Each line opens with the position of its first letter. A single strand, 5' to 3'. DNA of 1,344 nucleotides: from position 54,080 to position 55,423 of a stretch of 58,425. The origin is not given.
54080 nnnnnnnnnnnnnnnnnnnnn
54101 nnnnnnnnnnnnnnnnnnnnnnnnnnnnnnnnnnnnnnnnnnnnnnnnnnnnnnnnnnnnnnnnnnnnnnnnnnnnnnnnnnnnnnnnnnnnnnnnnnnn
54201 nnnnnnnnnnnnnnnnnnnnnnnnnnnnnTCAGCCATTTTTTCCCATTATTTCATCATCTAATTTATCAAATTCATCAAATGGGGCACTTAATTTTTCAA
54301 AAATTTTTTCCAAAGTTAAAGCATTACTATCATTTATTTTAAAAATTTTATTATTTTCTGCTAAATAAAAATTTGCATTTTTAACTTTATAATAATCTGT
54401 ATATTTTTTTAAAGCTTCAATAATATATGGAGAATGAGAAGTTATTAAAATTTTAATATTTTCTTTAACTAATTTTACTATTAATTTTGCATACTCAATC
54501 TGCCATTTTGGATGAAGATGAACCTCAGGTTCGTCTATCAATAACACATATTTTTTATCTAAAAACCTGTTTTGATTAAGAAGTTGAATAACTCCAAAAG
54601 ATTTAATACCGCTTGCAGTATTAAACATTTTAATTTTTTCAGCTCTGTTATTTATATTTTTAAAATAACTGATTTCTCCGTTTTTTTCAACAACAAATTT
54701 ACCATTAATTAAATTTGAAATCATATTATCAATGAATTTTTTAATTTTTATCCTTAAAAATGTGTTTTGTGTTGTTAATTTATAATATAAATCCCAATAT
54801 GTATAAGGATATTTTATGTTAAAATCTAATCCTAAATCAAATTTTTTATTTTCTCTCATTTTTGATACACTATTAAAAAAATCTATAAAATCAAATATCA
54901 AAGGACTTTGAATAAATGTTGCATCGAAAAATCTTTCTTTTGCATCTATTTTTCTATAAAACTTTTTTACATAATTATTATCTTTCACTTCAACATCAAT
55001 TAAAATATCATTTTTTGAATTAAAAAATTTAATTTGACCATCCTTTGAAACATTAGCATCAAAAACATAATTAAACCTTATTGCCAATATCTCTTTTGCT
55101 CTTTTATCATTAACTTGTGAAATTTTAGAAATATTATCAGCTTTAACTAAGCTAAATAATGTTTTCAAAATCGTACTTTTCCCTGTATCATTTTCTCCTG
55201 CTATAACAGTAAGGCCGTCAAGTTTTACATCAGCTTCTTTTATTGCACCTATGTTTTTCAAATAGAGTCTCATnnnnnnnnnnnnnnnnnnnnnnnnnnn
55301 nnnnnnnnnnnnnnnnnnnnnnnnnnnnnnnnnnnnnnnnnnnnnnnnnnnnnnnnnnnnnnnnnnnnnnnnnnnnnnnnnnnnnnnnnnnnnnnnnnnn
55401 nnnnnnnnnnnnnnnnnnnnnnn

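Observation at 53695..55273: Two-gene cassette: ABC/SMC-head-type ATPase plus small PD-(D/E)xK nuclease-like protein inserted in a housekeeping operon (candidate defence system)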

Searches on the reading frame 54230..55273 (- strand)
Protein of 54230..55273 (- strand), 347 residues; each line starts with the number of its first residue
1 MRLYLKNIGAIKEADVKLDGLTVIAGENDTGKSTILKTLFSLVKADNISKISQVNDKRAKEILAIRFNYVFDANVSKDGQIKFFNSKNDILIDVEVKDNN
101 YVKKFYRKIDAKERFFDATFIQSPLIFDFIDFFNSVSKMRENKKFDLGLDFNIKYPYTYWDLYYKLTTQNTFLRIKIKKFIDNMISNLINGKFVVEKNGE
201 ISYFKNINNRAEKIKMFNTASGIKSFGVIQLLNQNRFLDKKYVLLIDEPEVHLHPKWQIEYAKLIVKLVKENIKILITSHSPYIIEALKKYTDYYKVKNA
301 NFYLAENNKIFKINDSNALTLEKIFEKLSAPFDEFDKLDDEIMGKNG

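Call 3: search_protein_families(library=pfam, proteins=[window:54230-55273:-], max_evalue=1)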
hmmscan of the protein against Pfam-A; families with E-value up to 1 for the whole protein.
window:54230-55273:- (347 aa): 13 families
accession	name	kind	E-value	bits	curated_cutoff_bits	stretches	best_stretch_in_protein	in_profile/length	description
PF13304.12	AAA_21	-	3.8e-17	63.7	27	1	21-286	1-304/304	AAA domain, putative AbiEii toxin, Type IV TA system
PF13175.12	AAA_15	-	4e-16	60.1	32.1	2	176-285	263-374/374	AAA ATPase domain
PF13476.12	AAA_23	-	0.00044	21.4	27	1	2-181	1-87/201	AAA domain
PF00005.33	ABC_tran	-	0.00066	20.7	25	1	16-73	8-67/137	ABC transporter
PF13555.12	AAA_29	-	0.0007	19.7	27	1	6-43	7-46/61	P-loop containing region of AAA domain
PF05272.17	VapE-like_dom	-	0.0013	18.7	25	1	11-64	43-94/217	Virulence-associated protein E-like domain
PF13514.12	AAA_27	-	0.0021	18.1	22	1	2-42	5-49/206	AAA domain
PF11398.14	DUF2813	-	0.0026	17.6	21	1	11-46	14-49/372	Protein of unknown function (DUF2813)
PF13173.12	AAA_14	-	0.0064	16.9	27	1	22-62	5-46/129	AAA domain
PF02463.25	SMC_N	-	0.011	15.7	40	1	18-299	22-216/220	RecF/RecN/SMC N terminal domain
PF13401.12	AAA_22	-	0.037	14.8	27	1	19-58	5-33/130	AAA domain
PF03205.20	MobB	-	0.063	13.6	26.6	0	23-54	3-33/133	Molybdopterin guanine dinucleotide synthesis protein B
PF22083.2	I-HmuI_NUMOD-like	-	0.11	12.6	27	0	194-213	2-21/46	DNA endonuclease I-HmuI-like, NUMOD-like domain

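Call 4: search_protein_families(library=padloc, proteins=[window:54230-55273:-], max_evalue=1)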
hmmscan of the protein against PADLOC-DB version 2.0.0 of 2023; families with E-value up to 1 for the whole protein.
window:54230-55273:- (347 aa): 128 families (the best 25 are shown)
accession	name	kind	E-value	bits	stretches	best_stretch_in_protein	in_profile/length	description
PDLC04214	HEC-02A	-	1.4e-30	104.7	1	3-305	5-302/338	-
PDLC04033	PD-T4-4_A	-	4.7e-30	103.2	2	169-289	258-374/460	-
PDLC04664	PDC-M47A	-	1.5e-27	94.6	2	165-289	250-370/461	-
PDLC04213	HEC-02A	-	5.7e-24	83.3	1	2-311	5-303/337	-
PDLC03878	NsnB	-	9.5e-24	82.8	1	3-307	5-305/345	-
PDLC04146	HEC-02B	-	1.2e-21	75.1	2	184-319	185-320/344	-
PDLC04032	PD-T4-4_A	-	2.1e-20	71.1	2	43-288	154-394/474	-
PDLC00271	PtuA1|PtuA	-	3.8e-19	67.5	2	238-319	276-353/421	AAA ATPase domain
PDLC02980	AriA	-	2.3e-17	62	1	21-286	1-304/304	-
PDLC00281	PtuA1|PtuA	-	4.9e-17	60.2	2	229-301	278-348/448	AAA ATPase domain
PDLC02979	AriA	-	8.5e-17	60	2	165-285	251-373/373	-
PDLC00265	PtuA1|PtuA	-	8.9e-17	59.3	2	95-291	205-378/479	AAA ATPase domain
PDLC00309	PtuA1|PtuA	-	2.5e-16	57.7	2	228-291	256-318/413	AAA ATPase domain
PDLC04710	PDC-M56A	-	4.4e-16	56.8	2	239-328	240-323/382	-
PDLC00283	PtuA1|PtuA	-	6.3e-16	56.5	2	118-301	180-361/448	AAA ATPase domain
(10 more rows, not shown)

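Call 5: search_protein_families(library=ncbifam, proteins=[window:54230-55273:-], max_evalue=1)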
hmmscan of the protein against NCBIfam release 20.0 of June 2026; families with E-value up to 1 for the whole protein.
window:54230-55273:- (347 aa): 54 families (the best 25 are shown)
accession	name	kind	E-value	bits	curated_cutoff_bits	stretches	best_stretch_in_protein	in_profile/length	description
NF041760.1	PtuA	equivalog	1.2e-12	47.5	500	2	242-291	378-426/524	retron Ec78 anti-phage system effector ATPase PtuA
TIGR04435.1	restrict_AAA_1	hypoth_equivalog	5.2e-09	35.3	300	1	125-287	307-472/568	restriction system-associated AAA family ATPase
NF047739.1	antiphage_MADS3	equivalog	5.2e-06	25.9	420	2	5-44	7-49/427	methylation-associated defense system AAA family ATPase MAD3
NF045487.1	ASRP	equivalog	1.4e-05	23.9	300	1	7-138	1-99/593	archaea-specific SMC-related protein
NF010860.0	PRK14267.1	equivalog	3.1e-05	23.8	412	1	217-296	143-222/253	phosphate ABC transporter ATP-binding protein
NF010068.0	PRK13548.1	equivalog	3.4e-05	23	261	2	17-46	29-58/261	heme ABC transporter ATP-binding protein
TIGR02857.1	CydD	equivalog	5.3e-05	22.4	435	1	237-290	473-525/529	thiol reductant ABC exporter subunit CydD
NF040873.1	AztA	equivalog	5.9e-05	22.7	220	1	14-43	13-42/191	zinc ABC transporter ATP-binding protein AztA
TIGR03740.1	galliderm_ABC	subfamily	0.0001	22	309.75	1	236-295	138-194/223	lantibiotic protection ABC transporter ATP-binding subunit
NF010157.0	PRK13636.1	equivalog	0.00014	21.2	463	1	242-285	161-205/285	cobalt transporter ATP-binding subunit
TIGR03410.1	urea_trans_UrtE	equivalog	0.00016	21.2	285.8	1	15-47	22-54/230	urea ABC transporter ATP-binding subunit UrtE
TIGR00634.1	recN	equivalog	0.00017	20.7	407.85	1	2-40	4-43/563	DNA repair protein RecN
NF010851.0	PRK14258.1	subfamily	0.00018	21.1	425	1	227-301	154-230/261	phosphate ABC transporter ATP-binding protein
NF008215.0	PRK10982.1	equivalog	0.00021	20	828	1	15-63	35-86/506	galactose/methyl galactoside ABC transporter ATP-binding protein MglA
NF009945.0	PRK13409.1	equivalog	0.0003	19.6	469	2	184-289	171-279/592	ribosome biogenesis/translation initiation ATPase RLI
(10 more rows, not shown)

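Call 7: search_protein_families(library=phrogs, proteins=[window:54230-55273:-], max_evalue=1)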
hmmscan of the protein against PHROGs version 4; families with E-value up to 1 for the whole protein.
window:54230-55273:- (347 aa): 13 families
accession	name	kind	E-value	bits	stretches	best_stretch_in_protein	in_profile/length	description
phrog_14430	-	unknown function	1.8e-45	157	2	89-329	200-430/444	-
phrog_4747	-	unknown function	2.5e-20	74.1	2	228-290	318-384/610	-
phrog_7507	-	unknown function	6.4e-17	63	2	173-300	343-466/483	-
phrog_8323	-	unknown function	3.1e-16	60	1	4-291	55-371/623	-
phrog_3940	-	unknown function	1.3e-15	58.2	1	2-326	7-335/537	-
phrog_13167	-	unknown function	1e-14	55.3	2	183-292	279-389/477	-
phrog_9802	-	unknown function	1.3e-11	45.2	2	209-313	246-356/438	-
phrog_21420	-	unknown function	1.7e-10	41.1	2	197-342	482-629/654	-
phrog_8066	-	unknown function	3.7e-10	40.3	1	165-288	312-432/522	-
phrog_19212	-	unknown function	1.9e-07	31.1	1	239-290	358-414/550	-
phrog_293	-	moron, auxiliary metabolic gene and host takeover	1.9e-06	27.2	2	21-71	165-217/1058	ABC transporter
phrog_1499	-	unknown function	0.00013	22.3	1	3-39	8-45/427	-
phrog_5836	-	unknown function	0.057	12.3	0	14-294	43-360/1071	-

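Call 41: find_homologous_proteins(query=window:54230-55273:-, max_evalue=1e-10)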
Query window:54230-55273:- (347 aa): 2665 proteins with E <= 1e-10 among 7533 candidates; the best 120 are listed.
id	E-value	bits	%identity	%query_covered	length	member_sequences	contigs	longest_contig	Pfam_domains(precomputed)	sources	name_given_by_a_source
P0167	8.6e-219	743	100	100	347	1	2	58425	PF13175.13,PF13304.13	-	-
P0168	5.6e-190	649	86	100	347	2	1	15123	PF13175.13,PF13304.13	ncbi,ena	-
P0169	3.4e-165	567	81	97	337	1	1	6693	PF13175.13,PF13304.13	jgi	-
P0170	6.4e-164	563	81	97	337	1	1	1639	PF13175.13,PF13304.13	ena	-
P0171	5.7e-160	550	72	100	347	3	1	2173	PF13175.13,PF13304.13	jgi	-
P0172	2.2e-122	426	58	98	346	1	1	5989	PF13175.13,PF13304.13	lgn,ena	-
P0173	1.2e-119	417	58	98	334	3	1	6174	PF13175.13,PF13476.13,PF13304.13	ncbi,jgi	-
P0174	1.4e-118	414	59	96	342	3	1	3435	PF13175.13,PF13555.13,PF13304.13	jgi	jgi:predicted ATP-dependent endonuclease of OLD family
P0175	2.7e-116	406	56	99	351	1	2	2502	PF13175.13,PF13304.13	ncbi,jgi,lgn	-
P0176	1.1e-114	401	57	97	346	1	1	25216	PF13175.13,PF13476.13,PF13304.13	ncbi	ncbi:AAA family ATPase [Caminibacter sp.]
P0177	1.3e-113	398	52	100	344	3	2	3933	PF13175.13,PF13304.13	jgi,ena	jgi:predicted ATPase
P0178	3.9e-113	396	55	98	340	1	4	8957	PF13175.13,PF13304.13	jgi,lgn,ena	jgi:predicted ATP-dependent endonuclease of OLD family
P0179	4.2e-113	396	57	97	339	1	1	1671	PF13175.13,PF13304.13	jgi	jgi:predicted ATPase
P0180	4.8e-113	396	55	98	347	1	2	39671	PF13175.13,PF13304.13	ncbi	-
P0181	1.1e-111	391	53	98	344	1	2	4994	PF13175.13,PF13304.13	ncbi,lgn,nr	ncbi:MAG TPA: hypothetical protein ENK94_00945 [Campylobacterales bacterium]|nr:hypothetical protein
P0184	3.7e-110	386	53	99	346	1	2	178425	PF13175.13,PF13476.13,PF13304.13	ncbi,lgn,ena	-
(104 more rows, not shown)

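Call 43: find_encoding_contigs(protein=P0168, flank=6000, max_places=2)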
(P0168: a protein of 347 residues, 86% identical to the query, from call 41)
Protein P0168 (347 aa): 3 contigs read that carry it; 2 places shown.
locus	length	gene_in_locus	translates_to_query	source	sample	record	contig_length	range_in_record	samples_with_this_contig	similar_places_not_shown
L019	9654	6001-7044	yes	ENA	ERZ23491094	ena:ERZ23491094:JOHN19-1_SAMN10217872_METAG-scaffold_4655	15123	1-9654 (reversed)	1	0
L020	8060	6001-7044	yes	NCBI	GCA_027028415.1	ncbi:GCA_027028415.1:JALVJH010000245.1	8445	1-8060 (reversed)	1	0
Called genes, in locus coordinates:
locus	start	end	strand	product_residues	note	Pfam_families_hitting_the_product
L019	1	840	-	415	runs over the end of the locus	PF00083:Sugar_tr, PF07690:MFS_1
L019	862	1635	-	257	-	PF02811:PHP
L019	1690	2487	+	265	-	PF28017:CheZ_Pase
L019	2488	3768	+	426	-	PF01136:Peptidase_U32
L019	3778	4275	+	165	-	PF00731:AIRC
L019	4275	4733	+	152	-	PF13118:DUF3972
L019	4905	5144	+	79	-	PF00462:Glutaredoxin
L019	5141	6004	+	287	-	PF01937:ARMT1-like_dom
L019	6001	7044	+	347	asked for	PF13304:AAA_21, PF13175:AAA_15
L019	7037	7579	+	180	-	-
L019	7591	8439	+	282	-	PF02091:tRNA-synt_2e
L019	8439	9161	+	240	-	PF01784:DUF34_NIF3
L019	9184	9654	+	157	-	?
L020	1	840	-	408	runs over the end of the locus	?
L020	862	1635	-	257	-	PF02811:PHP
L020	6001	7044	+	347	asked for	PF13304:AAA_21, PF13175:AAA_15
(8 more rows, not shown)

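Call 44: find_encoding_contigs(protein=P0176, flank=6000, max_places=2)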
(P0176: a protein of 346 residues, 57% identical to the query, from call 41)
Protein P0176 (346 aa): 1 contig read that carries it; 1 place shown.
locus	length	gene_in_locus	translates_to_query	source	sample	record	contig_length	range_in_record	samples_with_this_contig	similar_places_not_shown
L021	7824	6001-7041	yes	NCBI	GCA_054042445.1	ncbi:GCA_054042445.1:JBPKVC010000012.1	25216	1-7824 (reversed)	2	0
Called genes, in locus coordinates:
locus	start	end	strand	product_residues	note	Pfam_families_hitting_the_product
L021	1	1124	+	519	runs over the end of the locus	-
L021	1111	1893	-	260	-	PF02811:PHP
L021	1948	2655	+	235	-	PF28017:CheZ_Pase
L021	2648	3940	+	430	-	PF01136:Peptidase_U32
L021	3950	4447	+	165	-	PF00731:AIRC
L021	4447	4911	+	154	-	PF13118:DUF3972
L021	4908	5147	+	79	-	PF00462:Glutaredoxin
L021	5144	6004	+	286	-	PF01937:ARMT1-like_dom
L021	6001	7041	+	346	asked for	PF13175:AAA_15 (weak), PF13476:AAA_23 (faint), PF13304:AAA_21, PF13175:AAA_15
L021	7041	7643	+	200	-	-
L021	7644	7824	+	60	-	PF02091:tRNA-synt_2e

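Call 45: find_encoding_contigs(protein=P0184, flank=6000, max_places=2)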
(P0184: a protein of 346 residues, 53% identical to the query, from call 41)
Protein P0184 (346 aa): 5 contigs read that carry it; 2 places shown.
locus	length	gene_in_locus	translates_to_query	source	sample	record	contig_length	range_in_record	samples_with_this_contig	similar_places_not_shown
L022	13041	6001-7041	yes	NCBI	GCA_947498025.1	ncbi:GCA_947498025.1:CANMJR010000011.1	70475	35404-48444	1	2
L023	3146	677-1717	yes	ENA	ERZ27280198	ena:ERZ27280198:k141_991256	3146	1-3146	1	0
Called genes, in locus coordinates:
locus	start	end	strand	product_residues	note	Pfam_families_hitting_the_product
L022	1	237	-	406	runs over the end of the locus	PF00309:Sigma54_AID (weak), PF04963:Sigma54_CBD, PF04552:Sigma54_DBD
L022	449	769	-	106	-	PF00111:Fer2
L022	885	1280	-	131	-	PF04319:NifZ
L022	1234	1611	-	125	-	PF03206:NifW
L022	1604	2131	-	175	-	PF00258:Flavodoxin_1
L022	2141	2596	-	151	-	PF03270:DUF269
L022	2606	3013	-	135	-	PF02579:Nitro_FeMo-Co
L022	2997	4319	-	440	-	PF00148:Oxidored_nitro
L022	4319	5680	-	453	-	PF00148:Oxidored_nitro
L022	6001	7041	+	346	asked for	PF13175:AAA_15 (weak), PF13476:AAA_23 (weak), PF13175:AAA_15, PF13304:AAA_21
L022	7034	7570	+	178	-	-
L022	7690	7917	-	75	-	PF21716:dnstrm_HI1420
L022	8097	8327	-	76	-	-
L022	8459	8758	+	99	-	PF20543:CowN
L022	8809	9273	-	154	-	PF02639:DUF188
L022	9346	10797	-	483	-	PF00224:PK, PF02887:PK_C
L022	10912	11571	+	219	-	PF13144:ChapFlgA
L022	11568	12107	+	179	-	PF02441:Flavoprotein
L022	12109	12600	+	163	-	PF01467:CTP_transf_like, PF08218:Citrate_ly_lig (weak)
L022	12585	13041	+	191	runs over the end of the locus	PF02223:Thymidylate_kin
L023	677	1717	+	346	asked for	PF13175:AAA_15 (weak), PF13476:AAA_23 (weak), PF13175:AAA_15, PF13304:AAA_21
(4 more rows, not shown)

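Call 60: predict_structure(alignment_id=A4)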
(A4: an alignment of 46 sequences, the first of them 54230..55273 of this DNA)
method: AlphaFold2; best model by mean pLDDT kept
length: 347 residues; sequences in the alignment: 46
mean_pLDDT: 91.6   pTM: 0.90
mean pLDDT of the five models: 91.6, 91.5, 91.3, 90.4, 90.2
residues with pLDDT >= 90: 257; 70-90: 75; 50-70: 15; < 50: 0
segments of 3 or more residues with pLDDT < 50: none
pLDDT, mean of each block of 10 residues (from residue 1): 95 97 92 95 95 94 91 86 96 92 93 94 88 78 57 76 94 90 96 91 94 92 96 97 96 95 98 97 97 97 97 97 93 87 82
secondary structure, 60 per line:
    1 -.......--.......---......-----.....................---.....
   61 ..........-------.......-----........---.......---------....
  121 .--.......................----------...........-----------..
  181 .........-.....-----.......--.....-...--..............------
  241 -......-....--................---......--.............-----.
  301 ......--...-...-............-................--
elements in order: E2-8 E11-17 E21-26 H32-52 H56-70 E78-84 E90-97 E101-107 E117-121 H124-146 H157-167 H179-189 E191-195 E201-207 E210-214 H221-234 E242-247 H249-252 H255-270 E274-279 H282-294 E300-306 E309-311 H317-328 H330-345

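Call 65: fold_search(model_id=the predicted structure, library=pdb)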
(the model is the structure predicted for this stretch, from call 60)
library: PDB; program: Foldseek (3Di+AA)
matches with E <= 10: 1518; with E <= 0.001: 498
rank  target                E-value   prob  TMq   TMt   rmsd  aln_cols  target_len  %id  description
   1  8eea_B                4.4e-11  1.00  0.48  0.45  12.7       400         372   12  Structure of E.coli Septu (PtuAB) complex (released 2023-12-27)
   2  8sux_C                3.0e-10  1.00  0.48  0.45  12.5       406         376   14  Structure of E. coli PtuA hexamer (released 2024-01-10)
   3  8eea_A                3.6e-10  1.00  0.47  0.44  13.4       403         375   13  Structure of E.coli Septu (PtuAB) complex (released 2023-12-27)
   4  9kk2_E                6.0e-10  1.00  0.47  0.33  14.7       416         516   15  Cryo-EM structure of the Retron-Eco7 complex (state 5) (released 2025-11-12)
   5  8sux_F                7.9e-10  1.00  0.44  0.42  12.9       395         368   13  Structure of E. coli PtuA hexamer (released 2024-01-10)
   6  9kjy_E                9.4e-10  1.00  0.49  0.35  13.6       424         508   16  Cryo-EM structure of the Retron-Eco7 complex (state 2) (released 2025-11-12)
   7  9kjx_E                1.0e-09  1.00  0.50  0.37  12.2       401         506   15  Cryo-EM structure of the Retron-Eco7 complex (state 1) (released 2025-11-12)
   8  9e90_A                1.9e-09  1.00  0.48  0.36   9.5       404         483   12  Ec83 Retron PtuA/PtuB (2-1) complex bound to ATP (released 2025-07-02)
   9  9kjz_B                2.1e-09  1.00  0.44  0.30  16.7       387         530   16  Cryo-EM structure of the Retron-Eco7 complex (state 3) (released 2025-11-12)
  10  9vhe_E                2.3e-09  1.00  0.50  0.40   8.9       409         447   14  cryoEM structure of retron-Eco7 complex (released 2025-12-31)
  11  8ee4_C                2.5e-09  1.00  0.44  0.39  11.6       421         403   12  Structure of PtuA (released 2024-01-03)
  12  9vhe_C                3.3e-09  1.00  0.48  0.50   8.8       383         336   13  cryoEM structure of retron-Eco7 complex (released 2025-12-31)
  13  9kjx_B                3.3e-09  1.00  0.47  0.33  16.2       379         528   16  Cryo-EM structure of the Retron-Eco7 complex (state 1) (released 2025-11-12)
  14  9nnb_D                3.3e-09  1.00  0.48  0.35  10.6       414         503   15  Cryo-EM structure of the Retron Ec78 complex, PtuA:PtuB:RT (4:2:1) (released 2025-10-08)
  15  9e90_C                3.5e-09  1.00  0.49  0.37   8.8       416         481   14  Ec83 Retron PtuA/PtuB (2-1) complex bound to ATP (released 2025-07-02)
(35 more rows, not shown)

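Call 68: search_dna_similar(query=window:54230-55273:-, collection=plasmids, mode=protein, max_evalue=1e-8, max_rows=15)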
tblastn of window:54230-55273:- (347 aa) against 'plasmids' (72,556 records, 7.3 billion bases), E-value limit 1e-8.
Records with a match: 6; places in all: 6; records where one place covers at least 80% of the query: 2.
Best place of each record, by identity: <60% 6.
By first word of the organism name: Bacillus 1; Polaromonas 1; Pseudanabaena 1; Comamonas 1; Acinetobacter 1; Klebsiella 1.
By predicted mobility (MOB-suite, as given by PLSDB): non-mobilizable 3; conjugative 2; mobilizable 1.
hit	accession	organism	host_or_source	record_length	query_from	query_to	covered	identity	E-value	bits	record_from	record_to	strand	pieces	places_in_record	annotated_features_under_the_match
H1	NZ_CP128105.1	Bacillus cereus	bacterial isolate,grassland soil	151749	1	332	78%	39.7%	8e-33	206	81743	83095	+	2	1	AAA family ATPase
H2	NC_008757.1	Polaromonas naphthalenivorans CJ2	-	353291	21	304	82%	27.3%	7e-18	92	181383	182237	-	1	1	ATP-binding protein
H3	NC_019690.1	Pseudanabaena sp. PCC 7367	-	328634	21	286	77%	28.2%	8e-16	86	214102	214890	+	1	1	AAA family ATPase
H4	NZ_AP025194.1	Comamonas thiooxydans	-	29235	2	288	83%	24.2%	8e-9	65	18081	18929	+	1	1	ATP-binding protein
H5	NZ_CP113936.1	Acinetobacter sp. ESL0695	Melipona lateralis,Rain forest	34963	115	344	66%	29.4%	1e-19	97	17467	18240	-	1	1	AAA family ATPase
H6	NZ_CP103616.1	Klebsiella pneumoniae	Homo sapiens,blood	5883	115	332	63%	29.6%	3e-19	96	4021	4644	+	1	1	AAA family ATPase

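Call 69: search_dna_similar(query=window:54230-55273:-, collection=phages, mode=protein, max_evalue=1e-8, max_rows=15)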
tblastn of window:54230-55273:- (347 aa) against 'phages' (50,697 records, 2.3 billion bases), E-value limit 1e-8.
Records with a match: 2; places in all: 2; records where one place covers at least 80% of the query: 1.
Best place of each record, by identity: <60% 2.
By first word of the organism name: Bacteriophage 2.
By host as written in the record: - 2.
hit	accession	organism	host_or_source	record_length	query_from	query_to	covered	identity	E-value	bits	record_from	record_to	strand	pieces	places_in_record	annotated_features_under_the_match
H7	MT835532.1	Bacteriophage sp.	human fecal samples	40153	117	338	64%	29.7%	2e-22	103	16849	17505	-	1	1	record has no annotation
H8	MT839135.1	Bacteriophage sp.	human fecal samples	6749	2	287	82%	22.6%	4e-9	64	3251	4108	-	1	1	record has no annotation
